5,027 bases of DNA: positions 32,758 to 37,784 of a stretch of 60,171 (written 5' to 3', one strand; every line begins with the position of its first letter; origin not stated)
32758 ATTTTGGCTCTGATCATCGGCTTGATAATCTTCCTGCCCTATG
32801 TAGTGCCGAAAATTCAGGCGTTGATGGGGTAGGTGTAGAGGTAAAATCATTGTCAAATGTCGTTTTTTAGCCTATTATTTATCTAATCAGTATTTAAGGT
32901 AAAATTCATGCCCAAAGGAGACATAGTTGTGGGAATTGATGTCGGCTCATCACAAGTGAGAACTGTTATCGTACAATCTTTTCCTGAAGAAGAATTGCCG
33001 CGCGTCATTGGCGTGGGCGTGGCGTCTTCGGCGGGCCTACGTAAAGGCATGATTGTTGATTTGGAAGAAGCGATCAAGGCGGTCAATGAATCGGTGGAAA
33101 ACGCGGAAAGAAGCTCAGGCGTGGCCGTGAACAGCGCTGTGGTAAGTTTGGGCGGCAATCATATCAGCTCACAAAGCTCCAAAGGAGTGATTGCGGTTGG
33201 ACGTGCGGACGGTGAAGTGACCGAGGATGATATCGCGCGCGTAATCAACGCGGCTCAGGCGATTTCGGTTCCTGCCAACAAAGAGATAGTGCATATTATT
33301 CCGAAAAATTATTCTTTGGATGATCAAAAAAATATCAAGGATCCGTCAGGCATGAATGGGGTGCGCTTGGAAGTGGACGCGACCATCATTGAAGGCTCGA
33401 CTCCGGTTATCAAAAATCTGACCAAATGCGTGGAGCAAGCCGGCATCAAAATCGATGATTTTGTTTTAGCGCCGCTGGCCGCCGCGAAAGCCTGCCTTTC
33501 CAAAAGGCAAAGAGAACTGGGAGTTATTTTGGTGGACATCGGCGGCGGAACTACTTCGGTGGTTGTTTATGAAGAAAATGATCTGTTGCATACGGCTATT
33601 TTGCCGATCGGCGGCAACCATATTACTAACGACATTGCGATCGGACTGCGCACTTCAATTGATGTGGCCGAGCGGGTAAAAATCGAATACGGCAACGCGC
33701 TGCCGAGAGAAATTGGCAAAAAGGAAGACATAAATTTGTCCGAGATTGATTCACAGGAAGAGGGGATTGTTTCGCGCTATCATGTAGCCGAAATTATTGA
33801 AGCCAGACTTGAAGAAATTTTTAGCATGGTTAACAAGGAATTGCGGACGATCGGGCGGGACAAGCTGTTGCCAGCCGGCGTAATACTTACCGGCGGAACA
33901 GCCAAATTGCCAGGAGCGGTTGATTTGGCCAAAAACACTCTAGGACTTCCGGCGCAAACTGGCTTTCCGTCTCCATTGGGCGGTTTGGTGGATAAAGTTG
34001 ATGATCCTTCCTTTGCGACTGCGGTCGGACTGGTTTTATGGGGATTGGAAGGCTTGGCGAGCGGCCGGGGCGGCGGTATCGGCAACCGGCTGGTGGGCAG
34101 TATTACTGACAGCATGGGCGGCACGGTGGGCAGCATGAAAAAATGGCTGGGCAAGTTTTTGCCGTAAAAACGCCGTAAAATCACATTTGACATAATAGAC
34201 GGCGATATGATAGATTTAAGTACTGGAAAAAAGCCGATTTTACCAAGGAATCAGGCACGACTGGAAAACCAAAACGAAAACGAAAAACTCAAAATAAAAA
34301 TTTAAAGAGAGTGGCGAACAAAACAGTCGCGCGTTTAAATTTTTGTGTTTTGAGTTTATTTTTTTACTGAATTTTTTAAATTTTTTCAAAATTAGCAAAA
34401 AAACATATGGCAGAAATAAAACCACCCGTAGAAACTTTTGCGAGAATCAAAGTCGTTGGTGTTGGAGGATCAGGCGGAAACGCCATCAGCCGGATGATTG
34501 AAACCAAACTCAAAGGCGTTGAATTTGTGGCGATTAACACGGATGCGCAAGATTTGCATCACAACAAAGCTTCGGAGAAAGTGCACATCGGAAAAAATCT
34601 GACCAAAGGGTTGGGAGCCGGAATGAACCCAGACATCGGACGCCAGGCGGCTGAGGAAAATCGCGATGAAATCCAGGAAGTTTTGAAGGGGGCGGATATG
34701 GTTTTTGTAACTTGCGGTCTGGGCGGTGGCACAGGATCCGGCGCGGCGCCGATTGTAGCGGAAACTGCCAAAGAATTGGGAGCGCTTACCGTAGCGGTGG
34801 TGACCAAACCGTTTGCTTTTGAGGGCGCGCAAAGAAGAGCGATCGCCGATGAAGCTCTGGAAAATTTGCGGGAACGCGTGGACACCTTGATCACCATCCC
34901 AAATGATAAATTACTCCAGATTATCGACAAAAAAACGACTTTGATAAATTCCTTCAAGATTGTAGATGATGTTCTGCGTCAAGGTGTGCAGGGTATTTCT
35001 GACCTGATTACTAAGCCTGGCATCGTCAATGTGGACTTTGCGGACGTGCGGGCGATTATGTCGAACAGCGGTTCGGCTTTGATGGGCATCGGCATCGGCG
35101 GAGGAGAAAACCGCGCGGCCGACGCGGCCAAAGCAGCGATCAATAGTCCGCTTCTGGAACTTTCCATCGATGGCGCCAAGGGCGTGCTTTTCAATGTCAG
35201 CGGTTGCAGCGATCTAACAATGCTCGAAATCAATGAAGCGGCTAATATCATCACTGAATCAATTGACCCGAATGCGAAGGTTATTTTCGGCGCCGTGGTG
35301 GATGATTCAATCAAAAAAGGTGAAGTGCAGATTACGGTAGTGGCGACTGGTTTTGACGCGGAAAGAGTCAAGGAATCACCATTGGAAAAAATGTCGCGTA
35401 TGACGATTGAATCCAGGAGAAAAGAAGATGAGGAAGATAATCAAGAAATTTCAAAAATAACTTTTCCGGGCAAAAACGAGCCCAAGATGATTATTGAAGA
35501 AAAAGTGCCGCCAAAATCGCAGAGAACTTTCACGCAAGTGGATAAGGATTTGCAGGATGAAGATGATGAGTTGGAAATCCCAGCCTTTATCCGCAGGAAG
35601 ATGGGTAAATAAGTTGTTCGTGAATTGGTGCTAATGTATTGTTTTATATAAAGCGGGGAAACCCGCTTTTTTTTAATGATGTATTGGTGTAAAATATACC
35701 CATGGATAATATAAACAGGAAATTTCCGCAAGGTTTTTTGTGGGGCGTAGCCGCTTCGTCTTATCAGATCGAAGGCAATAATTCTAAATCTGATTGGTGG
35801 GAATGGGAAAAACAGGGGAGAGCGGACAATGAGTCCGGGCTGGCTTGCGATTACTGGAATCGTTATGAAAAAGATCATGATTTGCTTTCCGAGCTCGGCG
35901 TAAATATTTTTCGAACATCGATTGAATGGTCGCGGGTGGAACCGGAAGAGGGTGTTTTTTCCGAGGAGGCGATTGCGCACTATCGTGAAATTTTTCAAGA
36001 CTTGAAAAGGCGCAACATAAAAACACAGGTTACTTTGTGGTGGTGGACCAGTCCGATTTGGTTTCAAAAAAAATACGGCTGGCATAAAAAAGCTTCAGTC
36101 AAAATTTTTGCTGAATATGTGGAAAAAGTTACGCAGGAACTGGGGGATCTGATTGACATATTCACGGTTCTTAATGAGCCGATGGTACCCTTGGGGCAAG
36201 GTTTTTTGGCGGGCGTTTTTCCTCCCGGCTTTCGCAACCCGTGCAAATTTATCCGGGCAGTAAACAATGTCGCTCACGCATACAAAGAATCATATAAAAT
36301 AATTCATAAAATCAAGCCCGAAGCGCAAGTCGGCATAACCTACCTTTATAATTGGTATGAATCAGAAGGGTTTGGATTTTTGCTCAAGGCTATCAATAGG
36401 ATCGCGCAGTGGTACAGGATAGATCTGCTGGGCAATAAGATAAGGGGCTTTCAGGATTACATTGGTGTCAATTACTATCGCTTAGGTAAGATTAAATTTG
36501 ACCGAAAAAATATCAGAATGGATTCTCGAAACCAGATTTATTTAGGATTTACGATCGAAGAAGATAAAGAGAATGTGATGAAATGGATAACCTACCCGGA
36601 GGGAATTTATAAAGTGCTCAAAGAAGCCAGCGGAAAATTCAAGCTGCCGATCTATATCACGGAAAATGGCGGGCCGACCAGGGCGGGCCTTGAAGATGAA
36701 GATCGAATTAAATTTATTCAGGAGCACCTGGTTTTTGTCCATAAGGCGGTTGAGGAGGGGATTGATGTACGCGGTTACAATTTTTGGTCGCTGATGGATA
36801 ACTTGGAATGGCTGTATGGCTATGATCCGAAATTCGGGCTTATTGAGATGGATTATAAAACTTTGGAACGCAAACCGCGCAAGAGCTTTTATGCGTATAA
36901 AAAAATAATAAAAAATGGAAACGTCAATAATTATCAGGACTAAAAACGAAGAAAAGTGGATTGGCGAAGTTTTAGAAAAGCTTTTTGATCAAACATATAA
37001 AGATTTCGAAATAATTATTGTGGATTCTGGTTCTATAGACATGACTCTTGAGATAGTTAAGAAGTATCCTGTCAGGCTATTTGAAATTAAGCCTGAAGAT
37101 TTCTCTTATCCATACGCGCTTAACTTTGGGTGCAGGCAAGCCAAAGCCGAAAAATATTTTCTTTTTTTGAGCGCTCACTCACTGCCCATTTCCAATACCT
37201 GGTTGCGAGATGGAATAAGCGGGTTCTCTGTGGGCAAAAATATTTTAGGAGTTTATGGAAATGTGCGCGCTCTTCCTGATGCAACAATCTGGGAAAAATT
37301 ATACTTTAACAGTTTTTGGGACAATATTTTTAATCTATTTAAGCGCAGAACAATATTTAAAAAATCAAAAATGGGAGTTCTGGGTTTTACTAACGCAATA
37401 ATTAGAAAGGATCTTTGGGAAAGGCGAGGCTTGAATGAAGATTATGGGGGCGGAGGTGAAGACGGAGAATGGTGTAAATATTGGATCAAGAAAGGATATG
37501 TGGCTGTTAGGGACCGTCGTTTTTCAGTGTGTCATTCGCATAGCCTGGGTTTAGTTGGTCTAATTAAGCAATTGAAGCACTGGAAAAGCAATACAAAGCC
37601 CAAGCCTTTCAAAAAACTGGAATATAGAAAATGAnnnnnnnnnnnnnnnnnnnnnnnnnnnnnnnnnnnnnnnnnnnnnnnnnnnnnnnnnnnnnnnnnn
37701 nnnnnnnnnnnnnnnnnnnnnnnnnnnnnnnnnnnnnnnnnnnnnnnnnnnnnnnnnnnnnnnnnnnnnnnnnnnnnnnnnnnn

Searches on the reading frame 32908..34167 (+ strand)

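Call 35: search_protein_families(library=pfam, proteins=[window:32908-34167:+], max_evalue=0.00001)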
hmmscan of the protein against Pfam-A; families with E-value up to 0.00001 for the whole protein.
window:32908-34167:+ (419 aa): 6 families
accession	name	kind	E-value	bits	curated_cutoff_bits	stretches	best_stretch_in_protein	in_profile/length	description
PF14450.12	FtsA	-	9.7e-41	139.5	31.8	1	207-374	1-127/127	Cell division protein FtsA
PF02491.25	SHS2_FTSA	-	1.1e-28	99.8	25.4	1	83-161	1-78/79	SHS2 domain inserted in FTSA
PF06723.19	MreB_Mbl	-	4.4e-12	45.9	27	1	172-351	113-303/327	MreB/Mbl protein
PF11104.14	PilM_2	-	2.1e-10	40.5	27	1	9-261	1-237/340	Type IV pilus assembly protein PilM;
PF06277.17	EutA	-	1e-06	28.4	27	1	174-333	103-266/475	Ethanolamine utilisation protein EutA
PF01869.26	BcrAD_BadFG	-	6.4e-06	26.3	31.5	0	8-87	1-73/271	BadF/BadG/BcrA/BcrD ATPase family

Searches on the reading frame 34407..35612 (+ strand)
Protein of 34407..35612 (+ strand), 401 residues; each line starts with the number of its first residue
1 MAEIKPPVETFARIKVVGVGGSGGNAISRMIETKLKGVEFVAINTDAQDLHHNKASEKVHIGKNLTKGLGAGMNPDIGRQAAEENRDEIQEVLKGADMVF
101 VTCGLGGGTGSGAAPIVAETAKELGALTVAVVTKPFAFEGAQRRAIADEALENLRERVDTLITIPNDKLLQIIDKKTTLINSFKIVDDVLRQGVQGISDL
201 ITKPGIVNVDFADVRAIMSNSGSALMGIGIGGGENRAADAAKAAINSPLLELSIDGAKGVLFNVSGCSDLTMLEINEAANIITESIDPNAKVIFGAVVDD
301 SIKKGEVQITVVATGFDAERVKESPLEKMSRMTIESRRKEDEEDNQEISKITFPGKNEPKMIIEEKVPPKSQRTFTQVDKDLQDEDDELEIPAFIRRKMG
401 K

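Call 35: search_protein_families(library=pfam, proteins=[window:34407-35612:+], max_evalue=0.00001)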
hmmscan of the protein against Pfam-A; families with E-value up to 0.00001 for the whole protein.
window:34407-35612:+ (401 aa): 2 families
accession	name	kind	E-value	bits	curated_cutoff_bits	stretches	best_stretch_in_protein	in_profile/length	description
PF00091.31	Tubulin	-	1.1e-51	176.3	33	1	13-174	1-190/190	Tubulin/FtsZ family, GTPase domain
PF12327.13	FtsZ_C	-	2.1e-32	111.7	27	1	222-317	1-95/95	FtsZ family, C-terminal domain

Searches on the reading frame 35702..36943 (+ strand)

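Call 35: search_protein_families(library=pfam, proteins=[window:35702-36943:+], max_evalue=0.00001)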
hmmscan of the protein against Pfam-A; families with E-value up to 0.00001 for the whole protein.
window:35702-36943:+ (413 aa): 1 family
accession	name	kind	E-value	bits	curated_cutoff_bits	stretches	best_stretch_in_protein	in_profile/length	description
PF00232.24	Glyco_hydro_1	-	1.1e-85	288.2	22.6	2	6-221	3-227/453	Glycosyl hydrolase family 1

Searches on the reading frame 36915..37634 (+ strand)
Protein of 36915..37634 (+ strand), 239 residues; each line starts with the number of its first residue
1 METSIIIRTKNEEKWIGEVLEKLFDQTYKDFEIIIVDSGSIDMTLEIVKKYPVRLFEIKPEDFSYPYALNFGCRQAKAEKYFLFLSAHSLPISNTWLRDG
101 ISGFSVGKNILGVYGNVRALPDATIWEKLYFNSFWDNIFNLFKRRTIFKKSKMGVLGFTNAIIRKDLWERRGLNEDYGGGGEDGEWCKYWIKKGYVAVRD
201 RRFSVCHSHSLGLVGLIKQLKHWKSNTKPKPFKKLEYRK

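Call 77: search_protein_families(library=pfam, proteins=[window:36915-37634:+], max_evalue=0.0001)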
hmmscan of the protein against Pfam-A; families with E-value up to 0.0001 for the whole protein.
window:36915-37634:+ (239 aa): 1 family
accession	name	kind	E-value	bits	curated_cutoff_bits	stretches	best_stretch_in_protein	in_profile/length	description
PF00535.33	Glycos_transf_2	-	1.7e-21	77.3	23.3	1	4-168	1-164/168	Glycosyl transferase family 2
